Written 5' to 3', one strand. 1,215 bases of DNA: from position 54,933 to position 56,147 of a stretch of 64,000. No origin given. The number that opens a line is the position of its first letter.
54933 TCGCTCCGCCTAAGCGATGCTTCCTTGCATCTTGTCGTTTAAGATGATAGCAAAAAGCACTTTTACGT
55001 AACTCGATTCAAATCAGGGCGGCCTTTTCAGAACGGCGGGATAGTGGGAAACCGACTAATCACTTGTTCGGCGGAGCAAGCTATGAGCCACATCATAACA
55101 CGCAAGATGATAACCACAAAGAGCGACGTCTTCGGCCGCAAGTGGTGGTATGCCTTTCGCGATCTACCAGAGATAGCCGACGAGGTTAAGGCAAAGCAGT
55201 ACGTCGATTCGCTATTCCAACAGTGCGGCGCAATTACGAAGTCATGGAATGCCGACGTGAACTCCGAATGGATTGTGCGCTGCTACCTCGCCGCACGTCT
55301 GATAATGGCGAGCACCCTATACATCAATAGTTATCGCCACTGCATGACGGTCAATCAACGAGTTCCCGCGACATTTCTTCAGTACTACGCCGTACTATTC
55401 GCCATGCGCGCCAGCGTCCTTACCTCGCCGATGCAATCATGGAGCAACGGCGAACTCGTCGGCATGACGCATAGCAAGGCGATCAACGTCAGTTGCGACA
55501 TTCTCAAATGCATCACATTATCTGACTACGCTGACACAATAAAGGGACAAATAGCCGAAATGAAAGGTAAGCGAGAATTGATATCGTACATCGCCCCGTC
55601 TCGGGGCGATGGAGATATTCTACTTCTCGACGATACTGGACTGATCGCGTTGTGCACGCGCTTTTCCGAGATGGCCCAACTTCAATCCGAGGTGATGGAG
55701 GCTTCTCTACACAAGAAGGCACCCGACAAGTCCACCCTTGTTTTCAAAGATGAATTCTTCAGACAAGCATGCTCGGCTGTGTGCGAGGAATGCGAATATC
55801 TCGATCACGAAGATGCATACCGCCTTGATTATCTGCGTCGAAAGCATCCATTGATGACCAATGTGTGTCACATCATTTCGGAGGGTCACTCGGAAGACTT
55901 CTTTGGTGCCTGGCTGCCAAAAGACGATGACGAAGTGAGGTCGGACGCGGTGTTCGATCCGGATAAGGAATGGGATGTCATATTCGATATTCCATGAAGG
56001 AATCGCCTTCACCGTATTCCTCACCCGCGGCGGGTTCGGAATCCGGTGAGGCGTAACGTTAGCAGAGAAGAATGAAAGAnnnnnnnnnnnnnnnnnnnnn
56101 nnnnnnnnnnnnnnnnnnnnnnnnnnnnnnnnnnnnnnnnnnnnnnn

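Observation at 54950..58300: Compositionally foreign four-gene cassette: orphan helical protein, membrane Nudix, Gfo/Idh/MocA oxidoreductase and a second Nudix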

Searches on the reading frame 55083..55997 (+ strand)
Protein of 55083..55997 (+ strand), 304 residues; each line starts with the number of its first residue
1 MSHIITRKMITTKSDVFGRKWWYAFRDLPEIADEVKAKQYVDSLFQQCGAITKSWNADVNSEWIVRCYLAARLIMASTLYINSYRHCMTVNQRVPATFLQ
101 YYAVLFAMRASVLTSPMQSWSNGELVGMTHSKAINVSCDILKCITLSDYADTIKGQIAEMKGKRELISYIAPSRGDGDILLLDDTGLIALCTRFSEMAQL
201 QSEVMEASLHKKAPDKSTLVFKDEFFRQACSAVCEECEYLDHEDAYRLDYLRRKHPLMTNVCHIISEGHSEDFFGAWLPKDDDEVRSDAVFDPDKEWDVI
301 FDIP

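Call 3: search_protein_families(library=pfam, proteins=[window:55083-55997:+], max_evalue=1)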
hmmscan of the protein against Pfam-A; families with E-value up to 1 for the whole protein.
window:55083-55997:+ (304 aa): 0 families

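Call 4: search_protein_families(library=padloc, proteins=[window:55083-55997:+], max_evalue=1)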
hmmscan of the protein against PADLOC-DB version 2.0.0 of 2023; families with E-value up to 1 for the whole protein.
window:55083-55997:+ (304 aa): 0 families

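Call 5: search_protein_families(library=ncbifam, proteins=[window:55083-55997:+], max_evalue=1)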
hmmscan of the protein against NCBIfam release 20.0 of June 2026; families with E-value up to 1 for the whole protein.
window:55083-55997:+ (304 aa): 0 families

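Call 11: find_homologous_proteins(query=window:55083-55997:+, max_evalue=0.001)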
Query window:55083-55997:+ (304 aa): 53 proteins with E <= 0.001 among 416 candidates.
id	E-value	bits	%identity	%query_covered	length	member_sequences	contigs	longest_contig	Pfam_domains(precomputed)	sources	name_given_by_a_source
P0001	9.6e-207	703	100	100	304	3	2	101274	-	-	-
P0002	2.8e-170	583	83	100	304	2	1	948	-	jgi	jgi:hypothetical protein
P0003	2.2e-169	580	82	100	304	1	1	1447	-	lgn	-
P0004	3.1e-96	340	53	100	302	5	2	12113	-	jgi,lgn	jgi:hypothetical protein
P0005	1.0e-88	315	78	58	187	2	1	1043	-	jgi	jgi:hypothetical protein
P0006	3.1e-83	297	46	100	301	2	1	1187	-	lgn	-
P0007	4.3e-82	294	45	100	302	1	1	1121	-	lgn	-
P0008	3.8e-81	291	43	100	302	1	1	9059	-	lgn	-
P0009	1.4e-80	289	45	100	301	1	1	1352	-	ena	-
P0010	3.6e-80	287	44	100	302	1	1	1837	-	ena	-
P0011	2.7e-79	284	44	100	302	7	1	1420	-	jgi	-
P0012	2.1e-78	282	44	100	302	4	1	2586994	-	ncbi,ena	-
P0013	5.6e-78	280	45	100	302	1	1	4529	-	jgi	jgi:hypothetical protein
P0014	1.5e-74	269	45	97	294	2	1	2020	-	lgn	-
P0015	1.9e-74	269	43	100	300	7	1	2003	-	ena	-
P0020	2.2e-70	255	42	100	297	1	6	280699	-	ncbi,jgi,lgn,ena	-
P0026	1.7e-66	242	41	100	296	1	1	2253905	-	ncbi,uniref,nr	ncbi:hypothetical protein [Janthinobacterium sp. P210005]|uniref:hypothetical protein n=1 Tax=Janthi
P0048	2.7e-43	166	37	84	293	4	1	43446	-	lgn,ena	-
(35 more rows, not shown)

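Call 12: find_encoding_contigs(protein=P0012, flank=8000, max_places=2)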
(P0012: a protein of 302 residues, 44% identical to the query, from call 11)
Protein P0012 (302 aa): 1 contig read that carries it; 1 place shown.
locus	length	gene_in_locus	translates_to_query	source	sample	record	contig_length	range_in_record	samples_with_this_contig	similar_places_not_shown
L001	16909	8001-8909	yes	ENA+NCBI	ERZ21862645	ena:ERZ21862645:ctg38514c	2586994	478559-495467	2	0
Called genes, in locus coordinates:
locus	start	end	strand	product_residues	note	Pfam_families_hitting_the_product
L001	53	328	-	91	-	PF13495:Phage_int_SAM_4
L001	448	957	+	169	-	PF22014:DUF6932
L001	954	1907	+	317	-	-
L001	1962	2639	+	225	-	-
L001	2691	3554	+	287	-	PF18780:HNH_repeat, PF01844:HNH, PF14279:HNH_5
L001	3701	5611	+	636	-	PF10592:AIPR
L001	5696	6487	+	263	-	-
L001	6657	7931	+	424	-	PF08357:SEFIR (weak), PF13676:TIR_2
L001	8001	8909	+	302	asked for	-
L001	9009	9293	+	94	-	PF07045:DUF1330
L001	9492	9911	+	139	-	PF00583:Acetyltransf_1, PF13673:Acetyltransf_10, PF13508:Acetyltransf_7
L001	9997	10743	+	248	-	PF01135:PCMT (faint), PF13489:Methyltransf_23 (weak), PF02353:CMAS (weak), PF13847:Methyltransf_31, PF08241:Methyltransf_11, PF13649:Methyltransf_25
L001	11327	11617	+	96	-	-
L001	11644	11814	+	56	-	-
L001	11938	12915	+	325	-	PF07719:TPR_2 (faint), PF00515:TPR_1 (faint)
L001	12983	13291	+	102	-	-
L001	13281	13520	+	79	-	-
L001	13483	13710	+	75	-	-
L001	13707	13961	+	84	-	-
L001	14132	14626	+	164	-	PF00583:Acetyltransf_1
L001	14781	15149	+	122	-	PF07995:GSDH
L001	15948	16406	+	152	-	PF01451:LMWPc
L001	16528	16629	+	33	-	-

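Call 13: find_encoding_contigs(protein=P0026, flank=8000, max_places=2)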
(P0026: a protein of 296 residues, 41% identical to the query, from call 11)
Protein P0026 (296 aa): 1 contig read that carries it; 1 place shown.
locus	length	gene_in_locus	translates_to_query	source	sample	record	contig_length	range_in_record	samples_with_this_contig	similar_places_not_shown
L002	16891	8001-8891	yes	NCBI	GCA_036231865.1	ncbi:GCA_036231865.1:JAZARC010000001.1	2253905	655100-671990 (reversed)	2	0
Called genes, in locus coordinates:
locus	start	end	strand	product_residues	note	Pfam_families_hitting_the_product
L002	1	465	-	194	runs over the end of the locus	PF00583:Acetyltransf_1, PF13673:Acetyltransf_10, PF13508:Acetyltransf_7, PF08445:FR47 (faint)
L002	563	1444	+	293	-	PF00126:HTH_1, PF03466:LysR_substrate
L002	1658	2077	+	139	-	PF15655:Imm-NTF2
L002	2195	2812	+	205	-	-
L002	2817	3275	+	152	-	-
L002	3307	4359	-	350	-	PF00070:Pyr_redox (faint), PF00890:FAD_binding_2 (faint), PF01266:DAO, PF07992:Pyr_redox_2 (weak)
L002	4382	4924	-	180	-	PF13302:Acetyltransf_3, PF13420:Acetyltransf_4 (weak), PF00583:Acetyltransf_1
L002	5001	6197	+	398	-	PF12728:HTH_17, PF00285:Citrate_synt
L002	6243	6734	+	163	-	PF01047:MarR, PF12802:MarR_2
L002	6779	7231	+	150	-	PF14539:DUF4442 (weak), PF03061:4HBT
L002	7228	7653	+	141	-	PF00583:Acetyltransf_1, PF13673:Acetyltransf_10 (weak), PF13508:Acetyltransf_7 (weak)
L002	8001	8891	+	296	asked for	-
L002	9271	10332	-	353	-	PF00589:Phage_integrase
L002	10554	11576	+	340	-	PF11740:KfrA_N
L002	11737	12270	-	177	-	PF12158:DUF3592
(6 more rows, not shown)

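Call 14: find_encoding_contigs(protein=P0020, flank=8000, max_places=3)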
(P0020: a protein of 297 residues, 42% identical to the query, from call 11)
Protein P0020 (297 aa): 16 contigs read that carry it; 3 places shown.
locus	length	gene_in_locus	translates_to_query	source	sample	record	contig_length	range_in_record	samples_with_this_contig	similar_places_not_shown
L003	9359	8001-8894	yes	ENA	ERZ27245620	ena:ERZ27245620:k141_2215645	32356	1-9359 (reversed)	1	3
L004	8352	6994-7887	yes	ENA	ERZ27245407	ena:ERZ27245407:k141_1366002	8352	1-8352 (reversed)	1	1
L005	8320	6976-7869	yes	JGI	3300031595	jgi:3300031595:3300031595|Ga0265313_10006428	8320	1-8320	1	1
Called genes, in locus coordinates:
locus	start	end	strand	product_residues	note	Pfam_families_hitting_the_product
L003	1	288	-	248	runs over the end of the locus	PF14237:GYF_2 (weak)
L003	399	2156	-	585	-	PF03485:Arg_tRNA_synt_N, PF00750:tRNA-synt_1d, PF05746:DALR_1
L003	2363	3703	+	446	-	PF02885:Glycos_trans_3N, PF00591:Glycos_transf_3, PF07831:PYNP_C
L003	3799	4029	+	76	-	PF13396:PLDc_N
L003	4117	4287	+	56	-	PF13396:PLDc_N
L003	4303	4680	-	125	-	-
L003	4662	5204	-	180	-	PF04542:Sigma70_r2, PF08281:Sigma70_r4_2, PF04545:Sigma70_r4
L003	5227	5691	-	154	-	PF19762:DUF6249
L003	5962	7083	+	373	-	PF17785:PUA_3 (weak), PF10672:Methyltrans_SAM, PF06325:PrmA (weak), PF01728:FtsJ, PF03602:Cons_hypoth95, PF09445:Methyltransf_15 (weak), PF13649:Methyltransf_25 (weak), PF13847:Methyltransf_31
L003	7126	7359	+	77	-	-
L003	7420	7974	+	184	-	-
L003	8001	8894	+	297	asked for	-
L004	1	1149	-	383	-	?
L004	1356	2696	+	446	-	PF02885:Glycos_trans_3N, PF00591:Glycos_transf_3, PF07831:PYNP_C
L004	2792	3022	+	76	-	PF13396:PLDc_N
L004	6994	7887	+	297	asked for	-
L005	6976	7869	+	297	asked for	-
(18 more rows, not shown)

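Call 15: find_encoding_contigs(protein=P0048, flank=8000, max_places=2)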
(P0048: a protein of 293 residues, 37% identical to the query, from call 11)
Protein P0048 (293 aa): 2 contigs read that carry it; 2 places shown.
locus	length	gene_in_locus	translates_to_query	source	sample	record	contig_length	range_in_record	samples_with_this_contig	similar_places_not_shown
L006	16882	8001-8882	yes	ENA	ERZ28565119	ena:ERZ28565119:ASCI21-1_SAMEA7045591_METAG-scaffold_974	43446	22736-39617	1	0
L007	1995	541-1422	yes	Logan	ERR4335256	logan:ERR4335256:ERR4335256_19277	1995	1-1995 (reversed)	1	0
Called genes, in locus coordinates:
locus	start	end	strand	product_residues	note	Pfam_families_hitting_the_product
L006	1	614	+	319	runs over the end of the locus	-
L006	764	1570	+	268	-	-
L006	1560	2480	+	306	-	-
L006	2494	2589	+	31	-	-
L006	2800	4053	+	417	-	PF11153:DUF2931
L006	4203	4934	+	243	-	-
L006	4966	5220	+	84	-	-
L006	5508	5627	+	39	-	-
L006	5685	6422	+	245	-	-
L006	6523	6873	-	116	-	PF06908:YpsA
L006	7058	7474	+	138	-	PF10626:TraO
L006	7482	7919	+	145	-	PF12988:TraQ_transposon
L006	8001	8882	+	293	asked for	-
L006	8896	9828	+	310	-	-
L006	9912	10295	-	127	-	-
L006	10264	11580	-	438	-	PF02195:ParB_N, PF17762:HTH_ParB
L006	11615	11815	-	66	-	PF12989:DUF3873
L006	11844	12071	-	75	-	-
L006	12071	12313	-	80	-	PF12989:DUF3873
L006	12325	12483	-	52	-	-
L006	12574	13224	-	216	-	-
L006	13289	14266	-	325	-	PF08401:ArdcN, PF18818:MPTase-PolyVal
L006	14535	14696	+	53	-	-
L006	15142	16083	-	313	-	-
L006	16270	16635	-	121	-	PF12728:HTH_17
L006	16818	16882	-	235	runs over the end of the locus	-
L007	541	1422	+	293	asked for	-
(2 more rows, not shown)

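Call 50: search_protein_families(library=phrogs, proteins=[window:55083-55997:+], max_evalue=0.01)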
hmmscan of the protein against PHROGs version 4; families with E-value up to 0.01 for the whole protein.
window:55083-55997:+ (304 aa): 0 families

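Call 52: search_protein_families(library=pfam, proteins=[L006:8896-9828:+, L003:7420-7974:+, L001:6657-7931:+], max_evalue=0.1)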
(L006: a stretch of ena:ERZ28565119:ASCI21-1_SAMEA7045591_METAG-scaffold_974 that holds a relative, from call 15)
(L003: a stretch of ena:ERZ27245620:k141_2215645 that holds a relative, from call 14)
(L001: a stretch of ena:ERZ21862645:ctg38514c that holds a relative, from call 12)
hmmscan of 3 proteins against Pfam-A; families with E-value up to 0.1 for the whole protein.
L006:8896-9828:+ (310 aa): 0 families

L003:7420-7974:+ (184 aa): 2 families
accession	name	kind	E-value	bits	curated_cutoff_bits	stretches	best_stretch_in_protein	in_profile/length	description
PF13391.12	HNH_2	-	0.019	15.2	21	1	3-41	13-55/66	HNH endonuclease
PF16786.11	RecA_dep_nuc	-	0.039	14.5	26.9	0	16-47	30-61/103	Recombination enhancement, RecA-dependent nuclease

L001:6657-7931:+ (424 aa): 4 families
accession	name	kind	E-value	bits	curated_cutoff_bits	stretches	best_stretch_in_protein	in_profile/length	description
PF13676.11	TIR_2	-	6.7e-15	56.1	28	1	3-120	16-122/122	TIR domain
PF08357.16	SEFIR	-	2.3e-06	28.4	23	1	3-119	21-150/150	SEFIR domain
PF01582.25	TIR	-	0.0068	16.7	21.3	1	2-53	20-71/179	TIR domain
PF13021.12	DUF3885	-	0.07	13.7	23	0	193-260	102-170/189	Domain of unknown function (DUF3885)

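Call 62: predict_structure(alignment_id=A2)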
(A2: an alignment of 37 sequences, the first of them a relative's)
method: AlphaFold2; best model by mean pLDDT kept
length: 304 residues; sequences in the alignment: 37
mean_pLDDT: 92.5   pTM: 0.92
mean pLDDT of the five models: 92.5, 92.3, 90.2, 89.7, 89.7
residues with pLDDT >= 90: 226; 70-90: 72; 50-70: 6; < 50: 0
segments of 3 or more residues with pLDDT < 50: none
pLDDT, mean of each block of 10 residues (from residue 1): 87 94 96 97 97 96 97 97 94 93 98 96 89 98 97 97 90 84 95 99 97 90 90 89 92 94 92 87 70 87 88
secondary structure, 60 per line:
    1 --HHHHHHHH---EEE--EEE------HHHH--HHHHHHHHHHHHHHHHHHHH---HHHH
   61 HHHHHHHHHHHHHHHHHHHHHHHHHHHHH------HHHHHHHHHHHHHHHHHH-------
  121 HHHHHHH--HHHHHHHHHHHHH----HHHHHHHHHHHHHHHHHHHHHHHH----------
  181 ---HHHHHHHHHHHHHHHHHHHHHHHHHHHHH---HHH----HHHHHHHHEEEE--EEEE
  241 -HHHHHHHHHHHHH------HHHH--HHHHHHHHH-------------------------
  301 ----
elements in order: H3-10 E14-16 E19-21 H28-31 H34-53 H57-89 H96-113 H121-127 H130-142 H147-170 H184-212 H223-230 E231-234 E237-240 H242-254 H261-264 H267-275

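Call 66: fold_search(model_id=the predicted structure, library=pdb)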
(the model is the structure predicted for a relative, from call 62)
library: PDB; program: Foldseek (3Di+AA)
matches with E <= 10: 299; with E <= 0.001: 0
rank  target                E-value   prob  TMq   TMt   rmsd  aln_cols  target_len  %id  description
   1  3te1_E                5.6e-01  0.12  0.17  0.19  19.0       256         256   11  Crystal structure of HSC T84A (released 2012-03-07)
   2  3tdo_A                6.7e-01  0.12  0.17  0.19  20.2       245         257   11  Crystal structure of HSC at pH 9.0 (released 2012-03-07)
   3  3tds_E                6.7e-01  0.11  0.17  0.19  19.2       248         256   10  Crystal structure of HSC F194I (released 2012-03-07)
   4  6ivl_B                7.0e-01  0.12  0.15  0.17  28.3       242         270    8  Crystal structure of a membrane protein L259A (released 2019-11-06)
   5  9ca3_B                7.0e-01  0.11  0.14  0.16  16.6       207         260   12  Crystal structure of MarE C280S in complex with cyanide bound heme and its native substrate, beta-methyl-L-tryptophan (released 2025-04-02)
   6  3te0_C                7.7e-01  0.15  0.20  0.22  18.6       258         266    9  Crystal structure of HSC K148E (released 2012-03-07)
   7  3tdx_E                7.7e-01  0.12  0.18  0.20  19.7       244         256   11  Crystal structure of HSC L82V (released 2012-03-07)
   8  3te0_A                7.7e-01  0.11  0.17  0.19  19.5       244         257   11  Crystal structure of HSC K148E (released 2012-03-07)
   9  3te2_C                8.0e-01  0.10  0.17  0.19  19.6       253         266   12  Crystal structure of HSC K16S (released 2012-03-07)
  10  3tdx_A                8.4e-01  0.11  0.17  0.19  20.1       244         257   10  Crystal structure of HSC L82V (released 2012-03-07)
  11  3te2_E                8.4e-01  0.10  0.17  0.19  19.7       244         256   11  Crystal structure of HSC K16S (released 2012-03-07)
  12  3te2_A                9.2e-01  0.11  0.17  0.20  20.1       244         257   11  Crystal structure of HSC K16S (released 2012-03-07)
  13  8ii8                  1.0e+00  0.10  0.16  0.18  14.9       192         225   11  X-ray crystal structure of pink-colored protein from Pleurotus salmoneostramineus in complex with natural chromophore (released 2024-08-14)
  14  6iv3_A                1.1e+00  0.09  0.15  0.17  28.0       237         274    9  Crystal structure of a bacterial Bestrophin homolog from Klebsiella pneumoniae with a mutation W252A (released 2019-11-13)
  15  3tds_A                1.2e+00  0.09  0.17  0.19  19.5       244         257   10  Crystal structure of HSC F194I (released 2012-03-07)
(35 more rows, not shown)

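Call 67: fold_search(model_id=the predicted structure, library=viral)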
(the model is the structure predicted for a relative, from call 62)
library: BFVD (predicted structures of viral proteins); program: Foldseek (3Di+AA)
matches with E <= 10: 236; with E <= 0.001: 0
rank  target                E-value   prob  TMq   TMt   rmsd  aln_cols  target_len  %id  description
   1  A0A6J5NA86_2          5.9e-01  0.11  0.18  0.09  18.5       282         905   10  DUF4214 domain-containing protein [uncultured Caudovirales phage]
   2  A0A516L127            5.9e-01  0.09  0.14  0.09  16.7       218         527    9  (no name in the UniProt tables at hand)
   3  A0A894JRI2            9.3e-01  0.10  0.15  0.14  16.0       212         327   10  (no name in the UniProt tables at hand)
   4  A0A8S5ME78            1.1e+00  0.11  0.18  0.23  21.0       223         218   15  dUTPase [Siphoviridae sp. ctYh54]
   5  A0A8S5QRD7            1.3e+00  0.09  0.17  0.20  15.5       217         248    8  Uncharacterized protein [Myoviridae sp. ctoNH1]
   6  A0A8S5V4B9            1.3e+00  0.30  0.24  0.43  10.7       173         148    8  Nucleoporin [Siphoviridae sp. ctNHg2]
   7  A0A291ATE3            1.3e+00  0.07  0.17  0.15  29.4       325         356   11  Uncharacterized protein [Pandoravirus salinus]
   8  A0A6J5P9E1            1.4e+00  0.07  0.13  0.18  17.7       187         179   12  Uncharacterized protein [uncultured Caudovirales phage]
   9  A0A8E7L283            1.4e+00  0.07  0.16  0.10  18.4       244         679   10  (no name in the UniProt tables at hand)
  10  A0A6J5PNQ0            1.5e+00  0.05  0.13  0.14  16.6       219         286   10  Phage head morphogenesis domain containing protein [uncultured Caudovirales phage]
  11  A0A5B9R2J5            1.5e+00  0.04  0.15  0.16  15.4       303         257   10  Uncharacterized protein [Cacatuid alphaherpesvirus 2]
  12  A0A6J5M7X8            1.5e+00  0.04  0.13  0.07  20.9       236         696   10  Phage portal protein, HK97 [uncultured Caudovirales phage]
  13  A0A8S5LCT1            1.8e+00  0.08  0.14  0.22  12.9       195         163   10  Uncharacterized protein [Siphoviridae sp. ctMS01]
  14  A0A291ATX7            1.8e+00  0.08  0.18  0.13  28.5       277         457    9  Uncharacterized protein [Pandoravirus dulcis]
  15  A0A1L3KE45            1.8e+00  0.03  0.10  0.05  22.5       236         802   15  (no name in the UniProt tables at hand)
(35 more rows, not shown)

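Call 69: find_related_loci(query=A2, collection=viral_contigs, flank=8000)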
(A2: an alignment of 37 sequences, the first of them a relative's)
Query A2 (304 aa) in viral_contigs; peptide patterns used: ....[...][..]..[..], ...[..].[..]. (x = any residue, [..] = any of these).
41 stretches matched a pattern; 5 encode a relative of the query (tblastn E <= 1e-3); 5 distinct loci.
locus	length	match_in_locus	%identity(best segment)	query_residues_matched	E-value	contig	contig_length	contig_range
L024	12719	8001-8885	40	1-304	6e-69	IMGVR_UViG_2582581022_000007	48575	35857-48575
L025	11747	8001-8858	35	16-304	5e-57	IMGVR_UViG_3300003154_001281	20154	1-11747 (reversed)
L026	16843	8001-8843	36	18-304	8e-56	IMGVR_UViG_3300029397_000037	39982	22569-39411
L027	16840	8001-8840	33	23-304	6e-45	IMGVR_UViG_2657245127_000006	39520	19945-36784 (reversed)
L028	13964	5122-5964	31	22-304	2e-42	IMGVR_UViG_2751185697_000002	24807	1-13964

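Call 71: search_dna_similar(query=window:55083-55997:+, collection=plasmids, mode=protein, max_evalue=1e-8)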
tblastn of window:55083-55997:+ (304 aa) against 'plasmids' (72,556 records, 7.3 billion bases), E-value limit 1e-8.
Records with a match: 3; places in all: 3; records where one place covers at least 80% of the query: 3.
Best place of each record, by identity: <60% 3.
By first word of the organism name: Acinetobacter 1; Rhizobium 1; Sphingobium 1.
By predicted mobility (MOB-suite, as given by PLSDB): non-mobilizable 2; mobilizable 1.
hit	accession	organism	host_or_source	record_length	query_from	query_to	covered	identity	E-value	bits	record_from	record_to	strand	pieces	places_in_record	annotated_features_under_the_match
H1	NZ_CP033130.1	Acinetobacter wuhouensis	Culture,Sewage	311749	23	304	93%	32.5%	8e-38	149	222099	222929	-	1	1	hypothetical protein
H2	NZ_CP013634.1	Rhizobium sp. N324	Phaseolus vulgaris,Whole ...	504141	6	303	98%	25.7%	1e-27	119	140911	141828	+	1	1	hypothetical protein (x2)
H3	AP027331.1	Sphingobium sp. TomTYG65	-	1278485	18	282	87%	28.8%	3e-24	109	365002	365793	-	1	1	hypothetical protein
